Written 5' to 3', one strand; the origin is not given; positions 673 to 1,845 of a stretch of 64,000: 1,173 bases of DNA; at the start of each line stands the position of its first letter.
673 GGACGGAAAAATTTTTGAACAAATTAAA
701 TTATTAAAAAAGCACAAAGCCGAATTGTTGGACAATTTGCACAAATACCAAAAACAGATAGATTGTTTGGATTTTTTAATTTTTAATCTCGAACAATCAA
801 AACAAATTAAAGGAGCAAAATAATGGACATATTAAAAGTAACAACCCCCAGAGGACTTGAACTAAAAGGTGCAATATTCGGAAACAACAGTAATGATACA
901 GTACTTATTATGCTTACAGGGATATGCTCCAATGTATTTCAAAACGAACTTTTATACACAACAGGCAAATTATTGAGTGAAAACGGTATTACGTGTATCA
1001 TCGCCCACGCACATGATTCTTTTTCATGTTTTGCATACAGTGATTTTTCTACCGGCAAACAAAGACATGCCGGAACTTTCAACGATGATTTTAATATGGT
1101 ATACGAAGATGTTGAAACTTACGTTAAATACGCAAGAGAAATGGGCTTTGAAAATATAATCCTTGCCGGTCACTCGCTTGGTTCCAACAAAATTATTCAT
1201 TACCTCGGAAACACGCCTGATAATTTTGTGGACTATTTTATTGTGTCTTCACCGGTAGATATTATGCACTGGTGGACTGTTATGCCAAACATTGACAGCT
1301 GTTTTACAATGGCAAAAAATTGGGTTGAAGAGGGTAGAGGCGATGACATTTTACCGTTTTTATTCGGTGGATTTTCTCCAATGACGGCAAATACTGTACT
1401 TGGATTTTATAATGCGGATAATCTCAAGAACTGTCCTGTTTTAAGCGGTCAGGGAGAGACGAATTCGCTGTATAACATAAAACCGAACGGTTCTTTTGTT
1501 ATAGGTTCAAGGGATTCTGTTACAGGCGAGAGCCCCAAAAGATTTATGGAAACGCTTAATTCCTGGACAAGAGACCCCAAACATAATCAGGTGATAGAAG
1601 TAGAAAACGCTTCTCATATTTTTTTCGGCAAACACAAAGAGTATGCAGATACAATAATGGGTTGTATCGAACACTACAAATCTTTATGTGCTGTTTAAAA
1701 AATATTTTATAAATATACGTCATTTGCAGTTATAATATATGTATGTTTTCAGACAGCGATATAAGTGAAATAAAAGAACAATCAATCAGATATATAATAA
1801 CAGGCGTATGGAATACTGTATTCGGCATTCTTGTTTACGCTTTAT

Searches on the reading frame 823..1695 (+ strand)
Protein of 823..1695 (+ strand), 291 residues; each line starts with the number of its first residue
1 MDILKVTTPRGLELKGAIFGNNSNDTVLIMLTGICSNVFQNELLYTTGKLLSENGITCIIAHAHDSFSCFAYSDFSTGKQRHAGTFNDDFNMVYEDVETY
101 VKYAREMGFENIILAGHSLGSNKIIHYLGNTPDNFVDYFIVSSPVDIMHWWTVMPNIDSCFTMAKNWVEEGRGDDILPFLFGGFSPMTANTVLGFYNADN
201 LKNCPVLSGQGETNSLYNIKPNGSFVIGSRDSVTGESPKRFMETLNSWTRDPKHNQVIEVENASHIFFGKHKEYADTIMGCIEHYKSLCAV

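Call 12: search_protein_families(library=pfam, proteins=[window:823-1695:+])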
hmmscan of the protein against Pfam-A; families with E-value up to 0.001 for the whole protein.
window:823-1695:+ (291 aa): 2 families
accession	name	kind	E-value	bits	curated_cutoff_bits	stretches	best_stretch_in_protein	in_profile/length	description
PF08538.16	DUF1749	-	4.6e-08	33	24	1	95-179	85-181/299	Protein of unknown function (DUF1749)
PF12146.15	Hydrolase_4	-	9.3e-06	25.5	27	1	78-145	43-110/239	Serine aminopeptidase, S33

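Call 50: find_encoding_contigs(protein=window:823-1695:+, flank=6000, max_places=8)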
Protein window:823-1695:+ (291 aa): 5 contigs read that carry it; 4 places shown.
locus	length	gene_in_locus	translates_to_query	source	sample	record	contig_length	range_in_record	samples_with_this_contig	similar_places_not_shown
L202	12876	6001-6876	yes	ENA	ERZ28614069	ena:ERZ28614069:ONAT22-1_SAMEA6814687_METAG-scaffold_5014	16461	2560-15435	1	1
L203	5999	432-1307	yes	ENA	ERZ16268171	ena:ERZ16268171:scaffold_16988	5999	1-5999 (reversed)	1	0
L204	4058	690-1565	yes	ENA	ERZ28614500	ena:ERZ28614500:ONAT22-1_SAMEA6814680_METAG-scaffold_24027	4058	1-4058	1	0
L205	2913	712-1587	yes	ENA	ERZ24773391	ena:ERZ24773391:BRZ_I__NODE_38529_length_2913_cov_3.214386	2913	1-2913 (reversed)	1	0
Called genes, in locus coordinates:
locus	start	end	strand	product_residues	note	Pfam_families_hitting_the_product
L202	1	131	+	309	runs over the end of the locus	PF12146:Hydrolase_4, PF00561:Abhydrolase_1 (weak), PF12697:Abhydrolase_6 (weak)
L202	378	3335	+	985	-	PF12419:DUF3670, PF00270:DEAD, PF04851:ResIII, PF00176:SNF2-rel_dom, PF00271:Helicase_C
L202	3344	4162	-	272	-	-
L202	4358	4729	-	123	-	-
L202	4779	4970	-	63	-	-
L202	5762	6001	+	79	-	-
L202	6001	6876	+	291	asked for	PF12146:Hydrolase_4 (weak), PF08538:DUF1749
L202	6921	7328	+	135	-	PF04138:GtrA_DPMS_TM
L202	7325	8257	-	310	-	PF02558:ApbA, PF08546:ApbA_C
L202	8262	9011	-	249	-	PF04402:SIMPL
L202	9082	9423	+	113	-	PF04342:DMT_6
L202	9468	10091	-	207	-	PF07813:LTXXQ (weak)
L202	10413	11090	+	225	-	PF00072:Response_reg, PF00196:GerE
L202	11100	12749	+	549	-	PF00989:PAS (faint), PF08448:PAS_4, PF13426:PAS_9, PF00512:HisKA, PF02518:HATPase_c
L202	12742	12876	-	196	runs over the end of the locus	PF00583:Acetyltransf_1, PF13508:Acetyltransf_7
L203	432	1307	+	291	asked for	PF12146:Hydrolase_4 (weak), PF08538:DUF1749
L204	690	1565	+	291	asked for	PF12146:Hydrolase_4 (weak), PF08538:DUF1749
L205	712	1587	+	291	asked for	PF12146:Hydrolase_4 (weak), PF08538:DUF1749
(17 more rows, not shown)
